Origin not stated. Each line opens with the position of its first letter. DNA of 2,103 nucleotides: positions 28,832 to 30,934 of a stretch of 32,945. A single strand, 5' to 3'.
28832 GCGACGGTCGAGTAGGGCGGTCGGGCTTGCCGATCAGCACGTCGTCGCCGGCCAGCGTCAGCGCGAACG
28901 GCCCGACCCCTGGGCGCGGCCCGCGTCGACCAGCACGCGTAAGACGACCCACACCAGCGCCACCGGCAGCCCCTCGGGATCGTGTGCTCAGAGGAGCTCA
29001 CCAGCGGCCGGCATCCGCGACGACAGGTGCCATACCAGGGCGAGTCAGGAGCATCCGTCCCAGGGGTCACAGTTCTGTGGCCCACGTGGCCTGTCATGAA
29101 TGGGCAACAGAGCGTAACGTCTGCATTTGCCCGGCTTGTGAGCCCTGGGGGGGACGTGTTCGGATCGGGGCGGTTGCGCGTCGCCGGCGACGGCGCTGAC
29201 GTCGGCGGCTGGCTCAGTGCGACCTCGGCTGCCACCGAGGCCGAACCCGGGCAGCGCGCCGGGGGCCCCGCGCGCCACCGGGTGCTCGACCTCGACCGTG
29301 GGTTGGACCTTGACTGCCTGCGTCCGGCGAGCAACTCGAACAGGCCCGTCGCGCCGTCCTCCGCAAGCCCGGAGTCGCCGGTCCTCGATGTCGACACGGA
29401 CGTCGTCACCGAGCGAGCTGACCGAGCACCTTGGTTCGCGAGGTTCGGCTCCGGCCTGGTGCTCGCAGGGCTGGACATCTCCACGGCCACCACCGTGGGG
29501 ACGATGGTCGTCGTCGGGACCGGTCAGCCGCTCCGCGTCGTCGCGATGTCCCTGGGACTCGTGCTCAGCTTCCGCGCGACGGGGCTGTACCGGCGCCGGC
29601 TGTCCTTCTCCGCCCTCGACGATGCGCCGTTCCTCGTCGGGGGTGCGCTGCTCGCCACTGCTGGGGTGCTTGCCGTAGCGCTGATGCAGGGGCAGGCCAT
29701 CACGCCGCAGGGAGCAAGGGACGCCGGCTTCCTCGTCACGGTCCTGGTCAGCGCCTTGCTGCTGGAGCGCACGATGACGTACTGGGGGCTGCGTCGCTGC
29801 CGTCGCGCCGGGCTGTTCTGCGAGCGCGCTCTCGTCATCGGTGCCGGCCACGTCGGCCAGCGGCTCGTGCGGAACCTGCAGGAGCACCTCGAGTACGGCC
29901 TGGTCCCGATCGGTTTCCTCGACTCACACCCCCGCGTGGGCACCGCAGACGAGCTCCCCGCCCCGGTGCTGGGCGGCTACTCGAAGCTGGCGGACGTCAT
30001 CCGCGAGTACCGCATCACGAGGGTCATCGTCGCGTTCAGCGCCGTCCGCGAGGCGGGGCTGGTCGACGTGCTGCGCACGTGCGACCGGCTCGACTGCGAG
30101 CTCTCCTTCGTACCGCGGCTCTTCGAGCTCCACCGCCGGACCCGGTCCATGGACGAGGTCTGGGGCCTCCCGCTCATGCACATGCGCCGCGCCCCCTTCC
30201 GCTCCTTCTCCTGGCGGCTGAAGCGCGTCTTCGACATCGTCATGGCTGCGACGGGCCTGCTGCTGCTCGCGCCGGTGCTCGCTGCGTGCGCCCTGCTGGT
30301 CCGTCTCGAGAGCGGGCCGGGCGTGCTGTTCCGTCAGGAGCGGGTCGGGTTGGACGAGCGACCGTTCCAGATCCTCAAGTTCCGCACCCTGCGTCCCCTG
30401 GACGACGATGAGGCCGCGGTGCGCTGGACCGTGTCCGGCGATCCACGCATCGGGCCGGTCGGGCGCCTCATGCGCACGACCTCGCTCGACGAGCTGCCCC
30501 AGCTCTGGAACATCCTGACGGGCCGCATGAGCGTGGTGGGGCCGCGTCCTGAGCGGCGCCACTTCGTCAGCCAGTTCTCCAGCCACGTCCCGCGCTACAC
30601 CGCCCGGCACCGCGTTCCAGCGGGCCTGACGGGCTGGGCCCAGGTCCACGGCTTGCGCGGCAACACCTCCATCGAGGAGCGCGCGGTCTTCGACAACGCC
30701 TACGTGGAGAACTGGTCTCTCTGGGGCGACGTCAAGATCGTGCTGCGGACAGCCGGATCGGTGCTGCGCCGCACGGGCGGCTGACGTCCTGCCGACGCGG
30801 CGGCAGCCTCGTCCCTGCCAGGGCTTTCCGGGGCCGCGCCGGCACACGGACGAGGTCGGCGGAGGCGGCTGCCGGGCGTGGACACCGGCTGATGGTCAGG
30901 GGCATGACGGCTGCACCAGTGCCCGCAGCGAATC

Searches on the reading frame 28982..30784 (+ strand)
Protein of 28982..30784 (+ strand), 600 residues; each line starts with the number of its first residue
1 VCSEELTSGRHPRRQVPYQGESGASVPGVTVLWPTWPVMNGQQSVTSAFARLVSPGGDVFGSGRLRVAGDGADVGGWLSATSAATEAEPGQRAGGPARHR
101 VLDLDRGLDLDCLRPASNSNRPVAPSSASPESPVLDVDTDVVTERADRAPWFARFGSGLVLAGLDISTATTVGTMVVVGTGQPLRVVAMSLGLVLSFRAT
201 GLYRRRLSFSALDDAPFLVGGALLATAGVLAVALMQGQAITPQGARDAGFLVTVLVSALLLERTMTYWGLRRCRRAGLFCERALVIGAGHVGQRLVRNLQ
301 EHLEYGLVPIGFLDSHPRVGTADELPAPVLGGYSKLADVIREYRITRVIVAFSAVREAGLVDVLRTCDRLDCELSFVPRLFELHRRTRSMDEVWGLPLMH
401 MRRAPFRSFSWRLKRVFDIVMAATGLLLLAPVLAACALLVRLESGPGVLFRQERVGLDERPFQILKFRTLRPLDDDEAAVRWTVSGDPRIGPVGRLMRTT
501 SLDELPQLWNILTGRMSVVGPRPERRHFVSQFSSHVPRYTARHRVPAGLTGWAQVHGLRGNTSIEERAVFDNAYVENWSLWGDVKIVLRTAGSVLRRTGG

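Call 11: search_protein_families(library=pfam, proteins=[window:28982-30784:+], max_evalue=0.01)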
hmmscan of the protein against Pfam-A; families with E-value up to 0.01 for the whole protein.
window:28982-30784:+ (600 aa): 2 families
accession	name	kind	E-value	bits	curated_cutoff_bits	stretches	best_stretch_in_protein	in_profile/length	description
PF02397.22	Bac_transf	-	3e-63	213.1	27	1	414-595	1-178/179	Bacterial sugar transferase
PF13727.12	CoA_binding_3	-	1.2e-11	45.3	25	1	255-378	55-175/175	CoA-binding domain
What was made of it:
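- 29156..30784 (+): Priming polyprenyl glycosylphosphotransferase (CoA_binding_3 + Bac_transf), inside the 3.47-kb interval between the two metH ends. Pfam PF02397 at 3e-63 (call 11).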

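Call 32: search_protein_families(library=ncbifam, proteins=[window:28982-30784:+], max_evalue=1)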
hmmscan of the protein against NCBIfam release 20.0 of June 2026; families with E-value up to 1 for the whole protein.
window:28982-30784:+ (600 aa): 10 families
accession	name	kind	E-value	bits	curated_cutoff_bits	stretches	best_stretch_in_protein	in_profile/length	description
TIGR03025.1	EPS_sugtrans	subfamily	2.4e-116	389.6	295.55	1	176-599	23-443/445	exopolysaccharide biosynthesis polyprenyl glycosylphosphotransferase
TIGR03023.1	WcaJ_sugtrans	equivalog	4.6e-110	369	410.75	1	180-596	29-448/453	undecaprenyl-phosphate glucose phosphotransferase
TIGR03022.1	WbaP_sugtrans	subfamily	2.7e-70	237.9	403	1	190-599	36-454/456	undecaprenyl-phosphate galactose phosphotransferase WbaP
TIGR03013.1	EpsB_2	subfamily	2.1e-66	224.8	393.35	1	187-599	36-441/443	TIGR03013 family XrtA/PEP-CTERM system glycosyltransferase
NF007518.0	PRK10124.1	equivalog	3.4e-64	217.3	684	1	258-590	122-453/464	undecaprenyl-phosphate glucose phosphotransferase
NF050817.1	PolSacchBiosHfsE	equivalog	1e-52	179.4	750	1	164-593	30-458/467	polysaccharide biosynthesis protein HfsE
NF041877.1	EPS_EpsZ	equivalog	4.3e-48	164.1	800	1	186-597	45-455/459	exopolysaccharide biosynthesis polyisoprenyl-phosphate hexose-1-phosphate transferase EpsZ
NF052601.1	undeca_RfbP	equivalog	3.3e-38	131.3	330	1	412-595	43-236/244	undecaprenyl-phosphate galactose phosphotransferase family protein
NF011751.0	PRK15204.1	equivalog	2.5e-34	118.7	907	1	273-599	139-474/476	undecaprenyl-phosphate galactose phosphotransferase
NF045514.1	glycotran_HepC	equivalog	2.5e-22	79.2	140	1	407-523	110-211/220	heterocyst development glycosyltransferase HepC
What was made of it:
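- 29156..30784 (+): TIGR03025 at 2.4e-116 (call 32).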

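Call 39: find_homologous_proteins(query=window:29096-30784:+)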
Query window:29096-30784:+ (562 aa): 6764 proteins with E <= 0.001 among 8000 candidates; the best 120 are listed.
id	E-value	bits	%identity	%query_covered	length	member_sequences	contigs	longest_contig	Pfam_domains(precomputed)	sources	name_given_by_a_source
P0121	0.0e+0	1206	100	96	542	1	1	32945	PF13727.13,PF02397.23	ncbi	-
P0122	1.9e-166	573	60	78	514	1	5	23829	PF13727.13,PF02397.23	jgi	jgi:exopolysaccharide biosynthesis polyprenyl glycosylphosphotransferase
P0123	5.9e-157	542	53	84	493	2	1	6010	PF13727.13,PF02397.23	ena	-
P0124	7.6e-156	538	54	85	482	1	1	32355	PF13727.13,PF02397.23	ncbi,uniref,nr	ncbi:exopolysaccharide biosynthesis polyprenyl glycosylphosphotransferase [Kineococcus sp. R8]|unire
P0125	1.7e-155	537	56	76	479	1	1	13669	PF13727.13,PF02397.23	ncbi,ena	-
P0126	4.0e-155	536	62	71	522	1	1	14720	PF13727.13,PF02397.23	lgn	-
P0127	6.2e-155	535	59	76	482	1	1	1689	PF13727.13,PF02397.23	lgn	-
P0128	8.8e-155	535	60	72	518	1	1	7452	PF13727.13,PF02397.23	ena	-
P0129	2.7e-154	533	58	72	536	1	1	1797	PF13727.13,PF02397.23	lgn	-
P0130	2.4e-153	530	58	76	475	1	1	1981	PF13727.13,PF02397.23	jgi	jgi:exopolysaccharide biosynthesis polyprenyl glycosylphosphotransferase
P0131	2.7e-153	530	58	79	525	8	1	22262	PF13727.13,PF02397.23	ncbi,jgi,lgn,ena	-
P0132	5.2e-153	529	55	80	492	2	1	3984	PF13727.13,PF02397.23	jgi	-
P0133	9.8e-153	528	58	72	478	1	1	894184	PF13727.13,PF02397.23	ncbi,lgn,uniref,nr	ncbi:sugar transferase [Kineococcus rhizosphaerae]|uniref:Undecaprenyl-phosphate glucose phosphotran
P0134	5.2e-152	525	59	74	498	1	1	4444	PF13727.13,PF02397.23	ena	-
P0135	5.9e-152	525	55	81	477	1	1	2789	PF13727.13,PF02397.23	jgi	jgi:exopolysaccharide biosynthesis polyprenyl glycosylphosphotransferase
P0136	6.8e-152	525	57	72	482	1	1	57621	PF13727.13,PF02397.23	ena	-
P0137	6.6e-151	522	57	72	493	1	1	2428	PF13727.13,PF02397.23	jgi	jgi:exopolysaccharide biosynthesis polyprenyl glycosylphosphotransferase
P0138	6.9e-151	522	57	72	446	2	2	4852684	PF13727.13,PF02397.23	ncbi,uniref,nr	ncbi:sugar transferase [Kineococcus aurantiacus]|uniref:Exopolysaccharide biosynthesis polyprenyl gl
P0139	1.5e-150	521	57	76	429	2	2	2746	PF13727.13,PF02397.23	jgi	-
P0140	2.1e-150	520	53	83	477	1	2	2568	PF13727.13,PF02397.23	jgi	jgi:exopolysaccharide biosynthesis polyprenyl glycosylphosphotransferase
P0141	2.8e-150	520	55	80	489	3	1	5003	PF13727.13,PF02397.23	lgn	-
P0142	4.0e-150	519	59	74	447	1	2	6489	PF13727.13,PF02397.23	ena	-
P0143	5.4e-150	519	59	73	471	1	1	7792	PF13727.13,PF02397.23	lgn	-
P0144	5.5e-150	519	54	80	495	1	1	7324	PF13727.13,PF02397.23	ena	-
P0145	1.4e-149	517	62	60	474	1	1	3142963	PF13727.13,PF02397.23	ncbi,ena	-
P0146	1.5e-149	517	56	75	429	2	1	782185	PF13727.13,PF02397.23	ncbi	ncbi:exopolysaccharide biosynthesis polyprenyl glycosylphosphotransferase [Kineococcus sp. NUM-3379]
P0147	3.3e-149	516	60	71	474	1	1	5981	PF13727.13,PF02397.23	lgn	-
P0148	5.3e-149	515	57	76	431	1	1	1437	PF13727.13,PF02397.23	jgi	jgi:exopolysaccharide biosynthesis polyprenyl glycosylphosphotransferase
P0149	7.9e-149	515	55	76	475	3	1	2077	PF13727.13,PF02397.23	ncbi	-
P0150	8.6e-149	515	60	72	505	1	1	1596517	PF13727.13,PF02397.23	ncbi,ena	-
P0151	1.0e-148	515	60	72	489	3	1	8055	PF13727.13,PF02397.23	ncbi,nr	ncbi:MAG TPA: sugar transferase [Mycobacteriales bacterium]|nr:sugar transferase [Mycobacteriales ba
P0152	1.0e-148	515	60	72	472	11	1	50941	PF13727.13,PF02397.23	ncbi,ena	-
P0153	1.2e-148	514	53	88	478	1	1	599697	PF13727.13,PF02397.23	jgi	jgi:exopolysaccharide biosynthesis polyprenyl glycosylphosphotransferase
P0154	1.4e-148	514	53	81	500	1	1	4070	PF13727.13,PF02397.23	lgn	-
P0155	1.7e-148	514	54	80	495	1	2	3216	PF13727.13,PF02397.23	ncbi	-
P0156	1.9e-148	514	59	72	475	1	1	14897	PF13727.13,PF02397.23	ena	-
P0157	1.9e-148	514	54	80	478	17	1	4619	PF13727.13,PF02397.23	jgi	jgi:exopolysaccharide biosynthesis polyprenyl glycosylphosphotransferase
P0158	2.1e-148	514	52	88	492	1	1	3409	PF13727.13,PF02397.23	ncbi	-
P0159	2.5e-148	513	57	74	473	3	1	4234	PF13727.13,PF02397.23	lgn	-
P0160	2.7e-148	513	57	74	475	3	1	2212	PF13727.13,PF02397.23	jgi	jgi:exopolysaccharide biosynthesis polyprenyl glycosylphosphotransferase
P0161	3.8e-148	513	54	81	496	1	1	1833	PF13727.13,PF02397.23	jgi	jgi:exopolysaccharide biosynthesis polyprenyl glycosylphosphotransferase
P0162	4.4e-148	512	55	80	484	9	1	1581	PF13727.13,PF02397.23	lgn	-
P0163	5.2e-148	512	58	75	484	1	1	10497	PF13727.13,PF02397.23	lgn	-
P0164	5.3e-148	512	54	73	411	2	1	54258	PF13727.13,PF02397.23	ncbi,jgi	-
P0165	7.1e-148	512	55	77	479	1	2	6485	PF02397.23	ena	-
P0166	9.4e-148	511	59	74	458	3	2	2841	PF13727.13,PF02397.23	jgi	jgi:exopolysaccharide biosynthesis polyprenyl glycosylphosphotransferase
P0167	1.2e-147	511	56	71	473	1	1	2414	PF13727.13,PF02397.23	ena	-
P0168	1.2e-147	511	59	71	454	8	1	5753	PF13727.13,PF02397.23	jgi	-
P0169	1.3e-147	511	54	80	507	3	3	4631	PF13727.13,PF02397.23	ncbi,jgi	jgi:exopolysaccharide biosynthesis polyprenyl glycosylphosphotransferase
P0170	1.9e-147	510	56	73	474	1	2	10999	PF13727.13,PF02397.23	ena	-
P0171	2.3e-147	510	57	72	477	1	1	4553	PF13727.13,PF02397.23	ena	-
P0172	2.4e-147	510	51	81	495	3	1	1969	PF13727.13,PF02397.23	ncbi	-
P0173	3.1e-147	510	54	80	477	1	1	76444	PF13727.13,PF02397.23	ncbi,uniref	ncbi:sugar transferase [Kineococcus sp. SYSU DK004]|uniref:sugar transferase n=1 Tax=Kineococcus sp.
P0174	4.3e-147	509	64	60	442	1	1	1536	PF13727.13,PF02397.23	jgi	jgi:exopolysaccharide biosynthesis polyprenyl glycosylphosphotransferase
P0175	5.1e-147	509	59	72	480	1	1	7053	PF13727.13,PF02397.23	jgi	jgi:exopolysaccharide biosynthesis polyprenyl glycosylphosphotransferase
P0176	5.2e-147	509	58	72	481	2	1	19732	PF13727.13,PF02397.23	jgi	jgi:exopolysaccharide biosynthesis polyprenyl glycosylphosphotransferase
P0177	5.6e-147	509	59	71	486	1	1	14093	PF13727.13,PF02397.23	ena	-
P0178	7.2e-147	508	57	75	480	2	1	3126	PF13727.13,PF02397.23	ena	-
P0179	7.4e-147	508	51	87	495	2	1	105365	PF13727.13,PF02397.23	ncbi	ncbi:sugar transferase [Geodermatophilus sp. SYSU D00705]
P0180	8.0e-147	508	59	71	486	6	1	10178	PF13727.13,PF02397.23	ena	-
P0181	1.0e-146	508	55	73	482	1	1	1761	PF13727.13,PF02397.23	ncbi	-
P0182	1.2e-146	508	55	80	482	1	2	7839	PF13727.13,PF02397.23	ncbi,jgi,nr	ncbi:MAG: hypothetical protein QOE84_891 [Actinomycetota bacterium]|jgi:exopolysaccharide biosynthes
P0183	1.4e-146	507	60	71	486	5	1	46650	PF13727.13,PF02397.23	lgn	-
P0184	1.4e-146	507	59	72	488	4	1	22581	PF13727.13,PF02397.23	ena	-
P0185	2.1e-146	507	55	72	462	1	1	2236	PF13727.13,PF02397.23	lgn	-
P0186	2.4e-146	507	56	72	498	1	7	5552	PF13727.13,PF02397.23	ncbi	-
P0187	2.4e-146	507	56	72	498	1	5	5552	PF13727.13,PF02397.23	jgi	jgi:exopolysaccharide biosynthesis polyprenyl glycosylphosphotransferase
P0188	2.6e-146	507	55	76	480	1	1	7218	PF13727.13,PF02397.23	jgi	jgi:exopolysaccharide biosynthesis polyprenyl glycosylphosphotransferase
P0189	3.6e-146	506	54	80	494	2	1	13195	PF13727.13,PF02397.23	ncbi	-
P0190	3.8e-146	506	58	72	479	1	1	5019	PF13727.13,PF02397.23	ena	-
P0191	4.4e-146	506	55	72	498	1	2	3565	PF13727.13,PF02397.23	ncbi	-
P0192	5.1e-146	506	54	81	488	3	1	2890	PF13727.13,PF02397.23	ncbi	-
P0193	6.6e-146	505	52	84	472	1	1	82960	PF13727.13,PF02397.23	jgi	jgi:exopolysaccharide biosynthesis polyprenyl glycosylphosphotransferase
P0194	6.7e-146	505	58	75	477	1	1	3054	PF13727.13,PF02397.23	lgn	-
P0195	9.2e-146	505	54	80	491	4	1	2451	PF13727.13,PF02397.23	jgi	jgi:exopolysaccharide biosynthesis polyprenyl glycosylphosphotransferase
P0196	9.8e-146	505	53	80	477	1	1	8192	PF13727.13,PF02397.23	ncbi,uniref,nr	ncbi:sugar transferase [Kineococcus indalonis]|uniref:sugar transferase n=1 Tax=Kineococcus indaloni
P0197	1.5e-145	504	55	76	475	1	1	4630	PF13727.13,PF02397.23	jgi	jgi:exopolysaccharide biosynthesis polyprenyl glycosylphosphotransferase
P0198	1.5e-145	504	53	80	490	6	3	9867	PF13727.13,PF02397.23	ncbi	-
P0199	1.6e-145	504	54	80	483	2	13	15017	PF13727.13,PF02397.23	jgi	jgi:exopolysaccharide biosynthesis polyprenyl glycosylphosphotransferase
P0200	1.6e-145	504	58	71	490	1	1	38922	PF13727.13,PF02397.23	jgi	jgi:exopolysaccharide biosynthesis polyprenyl glycosylphosphotransferase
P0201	1.6e-145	504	58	72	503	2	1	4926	PF13727.13,PF02397.23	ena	-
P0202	1.6e-145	504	55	72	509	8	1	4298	PF13727.13,PF02397.23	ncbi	-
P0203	1.9e-145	504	58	72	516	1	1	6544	PF13727.13,PF02397.23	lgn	-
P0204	2.1e-145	504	57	74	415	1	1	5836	PF13727.13,PF02397.23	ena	-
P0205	2.2e-145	503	53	80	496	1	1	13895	PF13727.13,PF02397.23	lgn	-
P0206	2.6e-145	503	54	80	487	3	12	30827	PF13727.13,PF02397.23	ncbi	-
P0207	2.6e-145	503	57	75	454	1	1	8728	PF13727.13,PF02397.23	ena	-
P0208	2.7e-145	503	57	75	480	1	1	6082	PF13727.13,PF02397.23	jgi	jgi:exopolysaccharide biosynthesis polyprenyl glycosylphosphotransferase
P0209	2.8e-145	503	58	72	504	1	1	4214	PF13727.13,PF02397.23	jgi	jgi:exopolysaccharide biosynthesis polyprenyl glycosylphosphotransferase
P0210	3.1e-145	503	51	86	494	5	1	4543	PF13727.13,PF02397.23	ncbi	-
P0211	5.5e-145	502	54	74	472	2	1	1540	PF13727.13,PF02397.23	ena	-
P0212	6.3e-145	502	54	80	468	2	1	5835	PF13727.13,PF02397.23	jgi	jgi:exopolysaccharide biosynthesis polyprenyl glycosylphosphotransferase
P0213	7.1e-145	502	50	87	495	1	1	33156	PF13727.13,PF02397.23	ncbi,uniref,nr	ncbi:exopolysaccharide biosynthesis polyprenyl glycosylphosphotransferase [Modestobacter excelsi]|un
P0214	7.3e-145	502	54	76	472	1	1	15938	PF13727.13,PF02397.23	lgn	-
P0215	7.4e-145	502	61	60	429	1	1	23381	PF13727.13,PF02397.23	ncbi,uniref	ncbi:sugar transferase [Geodermatophilus maliterrae]|uniref:Sugar transferase n=1 Tax=Geodermatophil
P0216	9.7e-145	501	58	75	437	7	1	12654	PF13727.13,PF02397.23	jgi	jgi:exopolysaccharide biosynthesis polyprenyl glycosylphosphotransferase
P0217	1.0e-144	501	53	80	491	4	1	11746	PF13727.13,PF02397.23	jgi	jgi:exopolysaccharide biosynthesis polyprenyl glycosylphosphotransferase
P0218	1.1e-144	501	57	75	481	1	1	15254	PF13727.13,PF02397.23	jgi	jgi:exopolysaccharide biosynthesis polyprenyl glycosylphosphotransferase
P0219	1.2e-144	501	56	73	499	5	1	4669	PF13727.13,PF02397.23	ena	-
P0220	1.3e-144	501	51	86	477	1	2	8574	PF13727.13,PF02397.23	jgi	jgi:exopolysaccharide biosynthesis polyprenyl glycosylphosphotransferase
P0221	1.5e-144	501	54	81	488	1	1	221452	PF13727.13,PF02397.23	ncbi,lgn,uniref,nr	ncbi:exopolysaccharide biosynthesis polyprenyl glycosylphosphotransferase [Geodermatophilus saharens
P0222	1.8e-144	501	53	80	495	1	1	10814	PF13727.13,PF02397.23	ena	-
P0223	2.0e-144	500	55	80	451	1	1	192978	PF13727.13,PF02397.23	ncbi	ncbi:sugar transferase [Geodermatophilus sp. SYSU D00684]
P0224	2.7e-144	500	57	72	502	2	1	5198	PF13727.13,PF02397.23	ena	-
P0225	3.1e-144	500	54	74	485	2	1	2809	PF13727.13,PF02397.23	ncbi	-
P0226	3.2e-144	500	53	80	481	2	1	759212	PF13727.13,PF02397.23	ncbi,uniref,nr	ncbi:sugar transferase [Geodermatophilus dictyosporus]|uniref:sugar transferase n=1 Tax=Geodermatoph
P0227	3.9e-144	499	53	85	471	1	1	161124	PF13727.13,PF02397.23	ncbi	ncbi:sugar transferase [Geodermatophilus sp. SYSU D00525]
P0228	4.2e-144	499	57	74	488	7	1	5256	PF13727.13,PF02397.23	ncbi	-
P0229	4.8e-144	499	54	81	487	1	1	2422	PF13727.13,PF02397.23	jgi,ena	-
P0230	5.1e-144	499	56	75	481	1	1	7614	PF13727.13,PF02397.23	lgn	-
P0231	5.8e-144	499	55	79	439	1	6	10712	PF13727.13,PF02397.23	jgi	jgi:exopolysaccharide biosynthesis polyprenyl glycosylphosphotransferase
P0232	6.2e-144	499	56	73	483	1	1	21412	PF13727.13,PF02397.23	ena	-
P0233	6.2e-144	499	57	73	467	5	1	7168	PF13727.13,PF02397.23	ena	-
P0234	6.4e-144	499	54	80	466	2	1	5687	PF13727.13,PF02397.23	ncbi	-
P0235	6.4e-144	499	57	75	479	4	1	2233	PF13727.13,PF02397.23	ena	-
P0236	7.4e-144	498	57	72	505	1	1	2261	PF13727.13,PF02397.23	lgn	-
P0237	8.5e-144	498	53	85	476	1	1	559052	PF13727.13,PF02397.23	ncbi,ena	-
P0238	9.7e-144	498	57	73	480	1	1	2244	PF13727.13,PF02397.23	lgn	-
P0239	9.8e-144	498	54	79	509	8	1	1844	PF13727.13,PF02397.23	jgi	-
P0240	1.6e-143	497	54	80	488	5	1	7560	PF13727.13,PF02397.23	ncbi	-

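Call 40: find_encoding_contigs(protein=P0122, flank=8000, max_places=3)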
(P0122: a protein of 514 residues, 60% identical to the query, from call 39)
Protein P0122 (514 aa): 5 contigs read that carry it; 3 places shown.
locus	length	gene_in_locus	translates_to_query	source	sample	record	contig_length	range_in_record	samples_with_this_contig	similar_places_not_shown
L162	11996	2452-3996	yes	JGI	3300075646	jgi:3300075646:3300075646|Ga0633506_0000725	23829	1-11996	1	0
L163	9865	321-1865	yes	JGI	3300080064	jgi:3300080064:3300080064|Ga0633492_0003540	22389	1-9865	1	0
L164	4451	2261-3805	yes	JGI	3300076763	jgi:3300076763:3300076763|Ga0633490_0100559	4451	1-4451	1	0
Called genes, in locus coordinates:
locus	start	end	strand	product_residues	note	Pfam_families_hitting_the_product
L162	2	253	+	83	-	?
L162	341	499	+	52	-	-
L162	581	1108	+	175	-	PF13358:DDE_3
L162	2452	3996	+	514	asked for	PF13727:CoA_binding_3, PF02397:Bac_transf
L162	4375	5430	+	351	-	PF12708:Pect-lyase_RHGA_epim, PF13229:Beta_helix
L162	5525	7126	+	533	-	PF13440:Polysacc_synt_3, PF01554:MatE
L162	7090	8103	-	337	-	PF13439:Glyco_transf_4, PF13579:Glyco_trans_4_4 (weak), PF00534:Glycos_transf_1, PF13692:Glyco_trans_1_4, PF13524:Glyco_trans_1_2 (weak)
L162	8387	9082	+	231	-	PF13489:Methyltransf_23, PF08242:Methyltransf_12, PF08241:Methyltransf_11, PF13847:Methyltransf_31 (weak)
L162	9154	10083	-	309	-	-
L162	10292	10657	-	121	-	PF00132:Hexapep (faint)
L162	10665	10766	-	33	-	-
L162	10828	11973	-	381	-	-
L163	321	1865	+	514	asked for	PF13727:CoA_binding_3, PF02397:Bac_transf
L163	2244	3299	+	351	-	PF12708:Pect-lyase_RHGA_epim, PF13229:Beta_helix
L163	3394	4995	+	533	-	PF13440:Polysacc_synt_3, PF01554:MatE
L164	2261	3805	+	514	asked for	PF13727:CoA_binding_3, PF02397:Bac_transf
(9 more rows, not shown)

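Call 41: find_encoding_contigs(protein=P0126, flank=8000, max_places=2)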
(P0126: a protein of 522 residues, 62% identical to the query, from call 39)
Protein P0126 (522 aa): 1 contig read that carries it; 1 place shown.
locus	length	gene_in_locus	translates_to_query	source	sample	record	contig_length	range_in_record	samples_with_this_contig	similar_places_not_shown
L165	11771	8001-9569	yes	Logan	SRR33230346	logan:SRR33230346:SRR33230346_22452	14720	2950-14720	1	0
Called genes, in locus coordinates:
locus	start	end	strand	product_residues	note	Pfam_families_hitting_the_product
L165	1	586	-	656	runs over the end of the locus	PF10609:ParA, PF13614:AAA_31 (faint), PF01656:CbiA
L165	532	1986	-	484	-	PF04932:Wzy_C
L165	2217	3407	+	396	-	PF02156:Glyco_hydro_26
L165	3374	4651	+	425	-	PF00535:Glycos_transf_2, PF13641:Glyco_tranf_2_3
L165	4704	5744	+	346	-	PF00534:Glycos_transf_1, PF13692:Glyco_trans_1_4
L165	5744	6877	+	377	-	PF00534:Glycos_transf_1, PF13692:Glyco_trans_1_4, PF13524:Glyco_trans_1_2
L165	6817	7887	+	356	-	PF13692:Glyco_trans_1_4 (weak)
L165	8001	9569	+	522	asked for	PF13727:CoA_binding_3, PF02397:Bac_transf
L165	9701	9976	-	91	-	-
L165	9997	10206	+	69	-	-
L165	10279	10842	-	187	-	PF00296:Bac_luciferase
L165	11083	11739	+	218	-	-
